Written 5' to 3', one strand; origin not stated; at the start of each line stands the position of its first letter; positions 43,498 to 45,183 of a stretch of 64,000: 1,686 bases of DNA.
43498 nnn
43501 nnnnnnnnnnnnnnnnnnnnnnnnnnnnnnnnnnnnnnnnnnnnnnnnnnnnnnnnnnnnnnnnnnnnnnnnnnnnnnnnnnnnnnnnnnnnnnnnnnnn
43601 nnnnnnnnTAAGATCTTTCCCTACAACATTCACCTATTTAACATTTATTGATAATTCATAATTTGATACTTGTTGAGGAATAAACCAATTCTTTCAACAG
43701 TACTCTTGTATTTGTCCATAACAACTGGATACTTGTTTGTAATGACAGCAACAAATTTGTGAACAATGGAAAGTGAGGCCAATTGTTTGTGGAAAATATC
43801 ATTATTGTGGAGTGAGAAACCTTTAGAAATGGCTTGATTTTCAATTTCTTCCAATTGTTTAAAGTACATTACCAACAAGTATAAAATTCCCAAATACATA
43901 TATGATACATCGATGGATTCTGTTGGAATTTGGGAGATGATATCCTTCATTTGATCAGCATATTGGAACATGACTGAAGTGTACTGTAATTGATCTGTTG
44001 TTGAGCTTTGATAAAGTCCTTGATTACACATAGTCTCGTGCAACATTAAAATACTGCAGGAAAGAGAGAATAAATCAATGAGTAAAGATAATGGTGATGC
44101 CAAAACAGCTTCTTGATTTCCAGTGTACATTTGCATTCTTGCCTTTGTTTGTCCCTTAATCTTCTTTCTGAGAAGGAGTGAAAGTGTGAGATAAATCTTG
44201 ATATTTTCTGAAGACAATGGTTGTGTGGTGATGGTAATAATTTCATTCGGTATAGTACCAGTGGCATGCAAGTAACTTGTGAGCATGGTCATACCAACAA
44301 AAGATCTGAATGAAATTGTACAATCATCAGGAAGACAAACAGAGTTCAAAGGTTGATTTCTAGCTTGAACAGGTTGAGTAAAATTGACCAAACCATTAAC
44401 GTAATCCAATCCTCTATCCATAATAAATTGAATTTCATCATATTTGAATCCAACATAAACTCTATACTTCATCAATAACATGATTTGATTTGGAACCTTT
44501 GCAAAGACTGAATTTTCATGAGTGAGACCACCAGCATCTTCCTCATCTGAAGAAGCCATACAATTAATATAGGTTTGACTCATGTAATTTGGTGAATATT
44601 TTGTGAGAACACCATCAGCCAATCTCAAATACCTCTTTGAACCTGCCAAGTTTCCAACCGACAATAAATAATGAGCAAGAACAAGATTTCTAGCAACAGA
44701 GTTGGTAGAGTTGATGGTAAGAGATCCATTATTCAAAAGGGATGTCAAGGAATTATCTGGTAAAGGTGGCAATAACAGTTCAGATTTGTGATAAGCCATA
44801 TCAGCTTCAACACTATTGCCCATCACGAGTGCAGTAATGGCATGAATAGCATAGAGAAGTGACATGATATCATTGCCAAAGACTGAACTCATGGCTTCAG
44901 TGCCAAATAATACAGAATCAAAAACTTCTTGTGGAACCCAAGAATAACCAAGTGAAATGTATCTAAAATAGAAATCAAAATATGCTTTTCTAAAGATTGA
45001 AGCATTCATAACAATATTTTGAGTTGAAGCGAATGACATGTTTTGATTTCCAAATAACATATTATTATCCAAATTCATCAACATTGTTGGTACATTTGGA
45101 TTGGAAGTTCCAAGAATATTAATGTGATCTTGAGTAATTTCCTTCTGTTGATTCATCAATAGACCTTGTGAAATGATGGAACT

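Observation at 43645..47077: GAL4-type Zn2Cys6 transcription factor with the zinc cluster split by an intron and a long low-complexity N-terminus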

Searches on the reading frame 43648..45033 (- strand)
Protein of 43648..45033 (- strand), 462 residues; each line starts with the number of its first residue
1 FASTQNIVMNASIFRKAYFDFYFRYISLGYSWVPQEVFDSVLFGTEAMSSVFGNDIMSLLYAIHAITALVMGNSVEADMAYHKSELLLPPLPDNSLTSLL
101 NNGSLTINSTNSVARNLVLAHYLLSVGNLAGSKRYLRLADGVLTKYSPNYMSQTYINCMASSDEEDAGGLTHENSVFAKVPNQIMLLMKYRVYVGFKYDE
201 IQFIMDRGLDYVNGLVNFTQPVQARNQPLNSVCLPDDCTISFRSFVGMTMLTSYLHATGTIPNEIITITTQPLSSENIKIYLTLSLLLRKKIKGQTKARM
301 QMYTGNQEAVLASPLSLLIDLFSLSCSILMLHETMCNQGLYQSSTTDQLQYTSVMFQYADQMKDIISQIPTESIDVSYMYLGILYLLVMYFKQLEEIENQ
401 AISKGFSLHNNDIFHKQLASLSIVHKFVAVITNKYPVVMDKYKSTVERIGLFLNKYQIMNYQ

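Call 38: predict_structure(alignment_id=A2)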
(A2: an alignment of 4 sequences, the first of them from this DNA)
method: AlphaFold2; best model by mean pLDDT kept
length: 457 residues; sequences in the alignment: 4
mean_pLDDT: 49.3   pTM: 0.40
mean pLDDT of the five models: 49.3, 48.2, 44.9, 42.2, 41.8
residues with pLDDT >= 90: 0; 70-90: 18; 50-70: 225; < 50: 214
segments of 3 or more residues with pLDDT < 50: 1-43, 65-67, 84-105, 142-244, 247-258, 293-307, 338-340, 370-373, 454-457
pLDDT, mean of each block of 10 residues (from residue 1): 25 31 32 39 51 63 54 70 45 32 52 61 61 58 41 31 28 29 29 39 41 29 25 34 49 47 52 61 62 44 43 58 58 52 58 64 58 53 64 65 65 67 64 61 72 49
secondary structure, 60 per line:
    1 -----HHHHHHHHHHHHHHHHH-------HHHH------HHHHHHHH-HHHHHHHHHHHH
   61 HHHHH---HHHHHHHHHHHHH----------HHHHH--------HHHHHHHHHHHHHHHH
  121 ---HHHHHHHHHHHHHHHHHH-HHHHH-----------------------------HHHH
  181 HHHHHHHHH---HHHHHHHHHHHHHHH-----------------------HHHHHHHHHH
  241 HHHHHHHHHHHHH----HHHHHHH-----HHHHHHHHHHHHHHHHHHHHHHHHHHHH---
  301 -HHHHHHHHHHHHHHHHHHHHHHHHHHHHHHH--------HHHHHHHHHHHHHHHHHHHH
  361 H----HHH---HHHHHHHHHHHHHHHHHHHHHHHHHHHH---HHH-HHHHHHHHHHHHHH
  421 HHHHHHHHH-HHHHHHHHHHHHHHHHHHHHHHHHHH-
elements in order: H6-22 H30-33 H40-47 H49-65 H69-81 H92-96 H105-120 H124-141 H143-147 H177-189 H193-207 H231-253 H258-264 H270-297 H302-332 H341-361 H372-399 H407-429 H431-456

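Call 39: search_protein_representatives(alignment_id=A2)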
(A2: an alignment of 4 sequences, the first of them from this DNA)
Query: 4 sequences, 462 profile positions. Proteins with E-value up to 0.001 (for the whole library): 19; up to 1e-10: 12; up to 1e-30: 4. The best 19 are listed.
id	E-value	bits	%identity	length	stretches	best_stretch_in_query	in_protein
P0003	1.7e-271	917.1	-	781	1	2-457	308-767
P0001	5.9e-255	862.6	-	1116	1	1-461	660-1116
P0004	6.2e-248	839.5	-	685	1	7-462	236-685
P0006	1.0e-43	166.2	-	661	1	6-393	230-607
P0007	6.1e-27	110.9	-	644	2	4-195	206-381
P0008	1.8e-26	109.3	-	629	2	3-196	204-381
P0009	2.0e-20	89.4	-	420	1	4-296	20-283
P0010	1.3e-18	83.4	-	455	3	90-271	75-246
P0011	2.6e-17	79.1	-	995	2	40-289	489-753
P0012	2.1e-13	66.2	-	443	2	84-382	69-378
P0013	5.7e-12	61.5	-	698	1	47-381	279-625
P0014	7.9e-12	61.0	-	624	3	7-135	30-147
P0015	2.7e-09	52.7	-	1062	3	4-126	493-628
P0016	3.1e-09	52.5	-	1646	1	4-298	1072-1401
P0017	1.9e-08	49.9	-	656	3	4-142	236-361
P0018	2.2e-08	49.7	-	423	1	6-135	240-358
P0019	8.4e-05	37.9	-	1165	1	2-88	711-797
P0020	3.4e-04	35.9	-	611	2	201-309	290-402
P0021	4.4e-04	35.5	-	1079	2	3-110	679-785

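Call 41: search_protein_families(library=pfam, max_evalue=0.01, proteins=[P0006, P0007, P0008, P0009, P0010, P0011, P0012, P0013, P0014, P0015])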
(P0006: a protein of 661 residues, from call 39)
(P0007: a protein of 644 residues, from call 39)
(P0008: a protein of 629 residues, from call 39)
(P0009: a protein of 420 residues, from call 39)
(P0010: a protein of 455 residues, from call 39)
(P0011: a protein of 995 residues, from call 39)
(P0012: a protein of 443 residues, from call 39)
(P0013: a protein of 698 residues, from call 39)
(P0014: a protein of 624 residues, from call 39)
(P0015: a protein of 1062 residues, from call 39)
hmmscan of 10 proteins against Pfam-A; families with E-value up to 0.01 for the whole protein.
P0006 (661 aa): 1 family
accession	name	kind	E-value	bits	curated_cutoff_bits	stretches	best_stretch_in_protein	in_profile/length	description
PF00172.23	Zn_clus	-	1.5e-08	35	21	1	17-52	2-37/39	Fungal Zn(2)-Cys(6) binuclear cluster domain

P0007 (644 aa): 1 family
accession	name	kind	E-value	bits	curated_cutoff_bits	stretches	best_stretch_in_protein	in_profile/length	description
PF00172.23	Zn_clus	-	2.5e-11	43.9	21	1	30-66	2-38/39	Fungal Zn(2)-Cys(6) binuclear cluster domain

P0008 (629 aa): 0 families

P0009 (420 aa): 0 families

P0010 (455 aa): 0 families

P0011 (995 aa): 1 family
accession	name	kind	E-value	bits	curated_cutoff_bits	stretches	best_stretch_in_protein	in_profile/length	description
PF00172.23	Zn_clus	-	2.7e-08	34.2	21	1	75-110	2-37/39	Fungal Zn(2)-Cys(6) binuclear cluster domain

P0012 (443 aa): 0 families

P0013 (698 aa): 1 family
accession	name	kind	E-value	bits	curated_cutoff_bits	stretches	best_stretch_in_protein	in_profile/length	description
PF00172.23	Zn_clus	-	1.9e-09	37.9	21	1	123-158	2-37/39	Fungal Zn(2)-Cys(6) binuclear cluster domain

P0014 (624 aa): 1 family
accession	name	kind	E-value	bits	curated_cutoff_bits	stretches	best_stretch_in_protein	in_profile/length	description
PF20824.2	Cmr2_hel_dom2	-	0.0053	17.6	27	0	518-573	19-67/86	CRISPR RNA silencing complex Cmr2 subunit, second helical domain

P0015 (1062 aa): 1 family
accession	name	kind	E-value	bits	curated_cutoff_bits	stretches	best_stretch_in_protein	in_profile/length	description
PF00172.23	Zn_clus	-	7.4e-08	32.8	21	1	211-247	2-38/39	Fungal Zn(2)-Cys(6) binuclear cluster domain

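Call 42: search_protein_families(library=pfam, max_evalue=0.01, proteins=[P0016, P0017, P0018, P0019, P0020, P0021])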
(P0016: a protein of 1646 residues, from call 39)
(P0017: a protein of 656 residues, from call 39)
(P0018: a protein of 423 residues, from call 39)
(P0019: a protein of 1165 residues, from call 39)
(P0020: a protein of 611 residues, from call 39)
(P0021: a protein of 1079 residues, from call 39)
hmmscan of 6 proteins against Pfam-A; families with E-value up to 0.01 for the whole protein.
P0016 (1646 aa): 1 family
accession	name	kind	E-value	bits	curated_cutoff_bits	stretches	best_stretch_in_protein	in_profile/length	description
PF00172.23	Zn_clus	-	2.7e-06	27.8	21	1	183-220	2-38/39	Fungal Zn(2)-Cys(6) binuclear cluster domain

P0017 (656 aa): 0 families

P0018 (423 aa): 1 family
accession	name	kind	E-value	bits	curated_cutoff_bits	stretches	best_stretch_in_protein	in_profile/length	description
PF00172.23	Zn_clus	-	2.2e-09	37.7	21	1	111-147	2-38/39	Fungal Zn(2)-Cys(6) binuclear cluster domain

P0019 (1165 aa): 1 family
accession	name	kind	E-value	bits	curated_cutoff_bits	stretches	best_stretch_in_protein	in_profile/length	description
PF00172.23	Zn_clus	-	1.5e-08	35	21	1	431-467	2-38/39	Fungal Zn(2)-Cys(6) binuclear cluster domain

P0020 (611 aa): 1 family
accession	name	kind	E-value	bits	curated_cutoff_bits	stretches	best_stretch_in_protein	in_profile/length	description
PF00172.23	Zn_clus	-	0.0019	18.7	21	1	11-35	14-38/39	Fungal Zn(2)-Cys(6) binuclear cluster domain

P0021 (1079 aa): 1 family
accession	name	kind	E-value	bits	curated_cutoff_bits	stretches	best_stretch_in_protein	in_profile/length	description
PF00172.23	Zn_clus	-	7e-06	26.5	21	1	207-243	2-38/39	Fungal Zn(2)-Cys(6) binuclear cluster domain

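Call 43: list_cluster_members(proteins=[P0006, P0007, P0008, P0009, P0011, P0013, P0015, P0016, P0018, P0019])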
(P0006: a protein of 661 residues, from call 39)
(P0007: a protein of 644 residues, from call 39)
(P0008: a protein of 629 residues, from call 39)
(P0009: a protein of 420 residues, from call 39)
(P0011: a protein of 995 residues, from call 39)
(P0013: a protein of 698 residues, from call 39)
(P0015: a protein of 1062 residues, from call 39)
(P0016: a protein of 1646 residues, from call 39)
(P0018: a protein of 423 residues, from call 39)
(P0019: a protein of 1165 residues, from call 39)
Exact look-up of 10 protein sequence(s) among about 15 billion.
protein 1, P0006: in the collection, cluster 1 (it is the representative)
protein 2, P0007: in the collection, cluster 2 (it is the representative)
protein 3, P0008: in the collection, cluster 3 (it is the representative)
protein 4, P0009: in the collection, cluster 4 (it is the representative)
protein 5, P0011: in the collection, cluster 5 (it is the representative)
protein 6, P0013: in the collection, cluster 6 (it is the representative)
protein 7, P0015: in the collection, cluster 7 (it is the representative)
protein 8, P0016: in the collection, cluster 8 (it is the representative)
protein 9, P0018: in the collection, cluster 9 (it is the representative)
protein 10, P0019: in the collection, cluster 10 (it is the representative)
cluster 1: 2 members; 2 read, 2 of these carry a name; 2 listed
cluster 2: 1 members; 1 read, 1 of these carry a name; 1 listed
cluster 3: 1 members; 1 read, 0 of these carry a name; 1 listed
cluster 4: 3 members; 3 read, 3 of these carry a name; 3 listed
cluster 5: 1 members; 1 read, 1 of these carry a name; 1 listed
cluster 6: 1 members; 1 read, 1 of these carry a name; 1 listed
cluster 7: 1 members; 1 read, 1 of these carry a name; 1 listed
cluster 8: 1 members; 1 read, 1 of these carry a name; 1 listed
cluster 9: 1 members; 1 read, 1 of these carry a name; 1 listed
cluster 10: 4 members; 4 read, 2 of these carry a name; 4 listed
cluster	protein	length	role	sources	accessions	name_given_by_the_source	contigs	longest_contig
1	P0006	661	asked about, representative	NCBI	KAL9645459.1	hypothetical protein ABK040_002656 [Willaertia magna]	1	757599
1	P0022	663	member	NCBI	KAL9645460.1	hypothetical protein ABK040_002656 [Willaertia magna]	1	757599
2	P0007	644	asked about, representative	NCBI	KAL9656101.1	hypothetical protein ABK040_007719 [Willaertia magna]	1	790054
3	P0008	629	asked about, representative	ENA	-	-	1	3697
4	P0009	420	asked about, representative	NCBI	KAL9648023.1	hypothetical protein ABK040_012323 [Willaertia magna]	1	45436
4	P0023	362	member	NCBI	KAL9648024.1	hypothetical protein ABK040_012323 [Willaertia magna]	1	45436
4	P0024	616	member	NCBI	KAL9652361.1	hypothetical protein ABK040_012017 [Willaertia magna]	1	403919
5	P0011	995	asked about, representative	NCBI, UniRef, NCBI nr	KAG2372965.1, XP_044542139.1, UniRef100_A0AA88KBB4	hypothetical protein C9374_012995 [Naegleria lovaniensis] | Zn(2)-C6 fungal-type domain-containing protein n=1 Tax=Naegleria lovaniensis TaxID=51637 ... | uncharacterized protein C9374_012995 [Naegleria lovaniensis]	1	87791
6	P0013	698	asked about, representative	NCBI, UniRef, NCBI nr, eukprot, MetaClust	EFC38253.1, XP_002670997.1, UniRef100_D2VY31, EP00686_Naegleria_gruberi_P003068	predicted protein [Naegleria gruberi] | Predicted protein n=1 Tax=Naegleria gruberi TaxID=5762 RepID=D2VY31_NAEGR | uncharacterized protein NAEGRDRAFT_53162 [Naegleria gruberi]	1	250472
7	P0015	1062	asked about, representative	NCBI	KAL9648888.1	hypothetical protein ABK040_003818 [Willaertia magna]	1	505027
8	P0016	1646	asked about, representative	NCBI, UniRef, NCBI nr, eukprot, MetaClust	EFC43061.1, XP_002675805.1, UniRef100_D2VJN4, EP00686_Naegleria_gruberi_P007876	predicted protein [Naegleria gruberi] | Predicted protein n=1 Tax=Naegleria gruberi TaxID=5762 RepID=D2VJN4_NAEGR | uncharacterized protein NAEGRDRAFT_50095 [Naegleria gruberi]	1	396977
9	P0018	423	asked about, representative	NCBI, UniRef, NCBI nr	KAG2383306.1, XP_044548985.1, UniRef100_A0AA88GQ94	hypothetical protein C9374_004643 [Naegleria lovaniensis] | Zn(2)-C6 fungal-type domain-containing protein n=1 Tax=Naegleria lovaniensis TaxID=51637 ... | uncharacterized protein C9374_004643 [Naegleria lovaniensis]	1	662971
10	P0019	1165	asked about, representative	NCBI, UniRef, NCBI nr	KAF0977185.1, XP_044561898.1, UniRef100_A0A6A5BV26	hypothetical protein FDP41_003838 [Naegleria fowleri] | Zn(2)-C6 fungal-type domain-containing protein n=1 Tax=Naegleria fowleri TaxID=5763 ... | uncharacterized protein FDP41_003838 [Naegleria fowleri]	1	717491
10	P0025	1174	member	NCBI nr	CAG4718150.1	unnamed protein product [Naegleria fowleri]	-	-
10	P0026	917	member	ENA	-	-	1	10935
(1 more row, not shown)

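Call 48: search_solved_structures(query=A4, max_evalue=10, show_alignments=2)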
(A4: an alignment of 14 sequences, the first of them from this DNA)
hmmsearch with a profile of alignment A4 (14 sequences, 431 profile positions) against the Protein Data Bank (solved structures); distinct sequences matched with E-value up to 10: 10.
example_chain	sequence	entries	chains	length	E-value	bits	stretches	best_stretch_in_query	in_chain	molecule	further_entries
4hou_A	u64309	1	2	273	0.00018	23.9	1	64-134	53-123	Interferon-induced protein with tetratricopeptide repeats 1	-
5udi_A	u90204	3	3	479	0.0003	23.2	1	64-134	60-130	Interferon-induced protein with tetratricopeptide repeats 1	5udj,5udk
5udl_A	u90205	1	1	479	0.0003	23.2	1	64-134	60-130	Interferon-induced protein with tetratricopeptide repeats 1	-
6c6k_A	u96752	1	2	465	0.00032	23.1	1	64-134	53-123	Interferon-induced protein with tetratricopeptide repeats 1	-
5w5h_A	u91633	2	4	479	0.00032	23.1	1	64-134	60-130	Interferon-induced protein with tetratricopeptide repeats 1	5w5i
2w2u_A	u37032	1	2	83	0.2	13.9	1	56-103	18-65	HYPOTHETICAL P60 KATANIN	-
7udj_H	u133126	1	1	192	0.35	13.1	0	63-88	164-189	De novo designed helical repeat protein RPB_PEW3_R4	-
7bqq_A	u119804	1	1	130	1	11.6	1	346-406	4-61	Gogy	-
8a3k_UNK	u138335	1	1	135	3.1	10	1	364-418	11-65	sc-apCC-4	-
5cwq_A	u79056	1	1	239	3.2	10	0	66-121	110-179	Designed helical repeat protein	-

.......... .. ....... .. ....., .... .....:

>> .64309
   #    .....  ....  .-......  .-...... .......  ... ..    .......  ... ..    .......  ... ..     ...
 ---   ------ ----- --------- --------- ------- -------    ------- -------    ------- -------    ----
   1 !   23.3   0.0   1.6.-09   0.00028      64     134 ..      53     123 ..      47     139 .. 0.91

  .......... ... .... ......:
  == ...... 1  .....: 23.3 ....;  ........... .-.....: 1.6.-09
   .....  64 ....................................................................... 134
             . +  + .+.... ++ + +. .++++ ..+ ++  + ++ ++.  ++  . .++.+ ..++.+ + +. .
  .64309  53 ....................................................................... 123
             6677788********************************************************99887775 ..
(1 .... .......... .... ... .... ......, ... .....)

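Call 49: search_protein_families(library=pfam, alignment_id=A4, max_evalue=10)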
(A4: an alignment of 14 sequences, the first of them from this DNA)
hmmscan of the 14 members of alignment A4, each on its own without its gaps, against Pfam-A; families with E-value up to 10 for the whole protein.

A. member 1, seq(462 aa): 1 family
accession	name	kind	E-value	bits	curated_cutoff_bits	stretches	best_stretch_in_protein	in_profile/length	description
PF01750.23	HycI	-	0.15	12.3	23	1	246-283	76-113/130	Hydrogenase maturation protease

B. families by the number of members that match (of 14 scanned): 8 families
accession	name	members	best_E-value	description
PF13424.12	TPR_12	4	0.002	Tetratricopeptide repeat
PF14143.11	YrhC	2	0.051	YrhC-like protein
PF22215.1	MLKL_N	1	0.0081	Mixed lineage kinase domain-like N-terminal domain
PF06009.19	Laminin_II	1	0.018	Laminin Domain II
PF14671.11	DSPn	1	0.021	Dual specificity protein phosphatase, N-terminal half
PF18596.6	Sld7_C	1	0.13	Sld7 C-terminal domain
PF01750.23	HycI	1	0.15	Hydrogenase maturation protease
PF07719.23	TPR_2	1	0.17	Tetratricopeptide repeat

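Call 51: find_encoding_contigs(protein=P0006, flank=1500, max_places=1)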
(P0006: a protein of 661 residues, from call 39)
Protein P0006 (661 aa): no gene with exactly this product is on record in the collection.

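Call 55: predict_structure(alignment_id=A4)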
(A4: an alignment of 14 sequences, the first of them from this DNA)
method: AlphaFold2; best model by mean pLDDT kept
length: 462 residues; sequences in the alignment: 14
mean_pLDDT: 78.2   pTM: 0.83
mean pLDDT of the five models: 78.2, 78.0, 77.6, 76.8, 76.5
residues with pLDDT >= 90: 169; 70-90: 166; 50-70: 72; < 50: 55
segments of 3 or more residues with pLDDT < 50: 1-8, 46-49, 98-106, 157-172, 302-312, 460-462
pLDDT, mean of each block of 10 residues (from residue 1): 41 71 71 61 53 77 90 90 86 53 53 90 94 91 75 52 36 67 84 91 93 88 65 66 89 85 85 91 90 71 45 72 94 90 73 90 90 83 93 91 84 90 94 93 94 79 40
secondary structure, 60 per line:
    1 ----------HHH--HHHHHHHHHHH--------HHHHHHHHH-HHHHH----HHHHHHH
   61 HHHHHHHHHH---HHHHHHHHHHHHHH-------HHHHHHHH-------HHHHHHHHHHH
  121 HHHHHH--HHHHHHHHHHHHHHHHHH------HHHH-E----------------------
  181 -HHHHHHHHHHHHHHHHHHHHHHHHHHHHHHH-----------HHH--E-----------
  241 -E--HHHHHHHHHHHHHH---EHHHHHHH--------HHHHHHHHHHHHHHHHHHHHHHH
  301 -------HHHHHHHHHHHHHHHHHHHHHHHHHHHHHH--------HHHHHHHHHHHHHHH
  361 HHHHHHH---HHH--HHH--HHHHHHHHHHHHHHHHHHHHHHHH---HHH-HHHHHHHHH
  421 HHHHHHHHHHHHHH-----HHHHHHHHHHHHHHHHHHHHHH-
elements in order: H16-26 H35-43 H45-49 H54-70 H74-87 H95-102 H110-126 H129-146 H153-156 H182-212 H245-258 H263-269 H278-300 H308-337 H346-367 H381-404 H412-434 H440-461

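Call 60: fold_search(model_id=the predicted structure, library=pdb)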
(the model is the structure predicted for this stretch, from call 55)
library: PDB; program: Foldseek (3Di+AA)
matches with E <= 10: 306; with E <= 0.001: 0
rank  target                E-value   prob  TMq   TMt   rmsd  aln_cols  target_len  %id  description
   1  6gyp_B                7.6e-02  1.00  0.46  0.41   9.6       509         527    7  Cryo-EM structure of the CBF3-core-Ndc10-DBD complex of the budding yeast kinetochore (released 2018-12-05)
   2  3sf4_A                1.1e-01  0.77  0.21  0.26  18.6       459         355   12  Crystal structure of the complex between the conserved cell polarity proteins Inscuteable and LGN (released 2011-11-23)
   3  6hc2_C                1.2e-01  0.75  0.22  0.26  17.1       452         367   11  Crystal structure of NuMA/LGN hetero-hexamers (released 2019-05-29)
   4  6hc2_E                1.3e-01  0.72  0.24  0.28  17.4       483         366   10  Crystal structure of NuMA/LGN hetero-hexamers (released 2019-05-29)
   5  6p7v_B                1.8e-01  0.97  0.43  0.42  10.8       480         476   11  Structure of the K. lactis CBF3 core (released 2019-09-11)
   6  9gaw_Y                2.0e-01  0.13  0.11  0.10  22.8       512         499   12  High-resolution structure of the Anaphase-promoting complex/cyclosome (APC/C) bound to co-activator Cdh1 (released 2024-08-14)
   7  4wng_A                2.3e-01  0.60  0.21  0.28  18.0       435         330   11  Crystal structure of the TPR domain of LGN in complex with Frmpd4/Preso1 at 2.1 Angstrom resolution (released 2015-09-16)
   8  6fe8_B                3.3e-01  0.97  0.46  0.42   8.8       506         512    9  Cryo-EM structure of the core Centromere Binding Factor 3 complex (released 2018-08-01)
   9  3sf4_C                4.1e-01  0.54  0.24  0.30  16.4       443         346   10  Crystal structure of the complex between the conserved cell polarity proteins Inscuteable and LGN (released 2011-11-23)
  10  4wnd_A                4.1e-01  0.51  0.22  0.28  18.0       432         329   11  Crystal structure of the TPR domain of LGN in complex with Frmpd4/Preso1 at 1.5 Angstrom resolution (released 2015-09-16)
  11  4g2v_A                4.2e-01  0.69  0.27  0.36  14.5       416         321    9  Structure complex of LGN binding with FRMPD1 (released 2013-01-23)
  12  6hc2_S                4.2e-01  0.44  0.23  0.27  17.1       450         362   10  Crystal structure of NuMA/LGN hetero-hexamers (released 2019-05-29)
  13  7rdr_A                4.2e-01  0.33  0.19  0.20  19.4       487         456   11  Circular tandem repeat protein with novel repeat topology and enhanced subunit contact surfaces (released 2021-09-01)
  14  9ya0_BA               4.4e-01  0.44  0.21  0.27  16.6       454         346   13  Cryo-EM structure of pre-conoid ring 2 (PCR P2 ring)from Toxoplasma gondii (released 2025-11-19)
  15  8qag_A                4.6e-01  0.47  0.22  0.27  17.0       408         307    9  X-ray crystal structure of a de novo designed single-chain parallel coiled-coil alpha-helical barrel with 6 inner heli (released 2024-07-03)
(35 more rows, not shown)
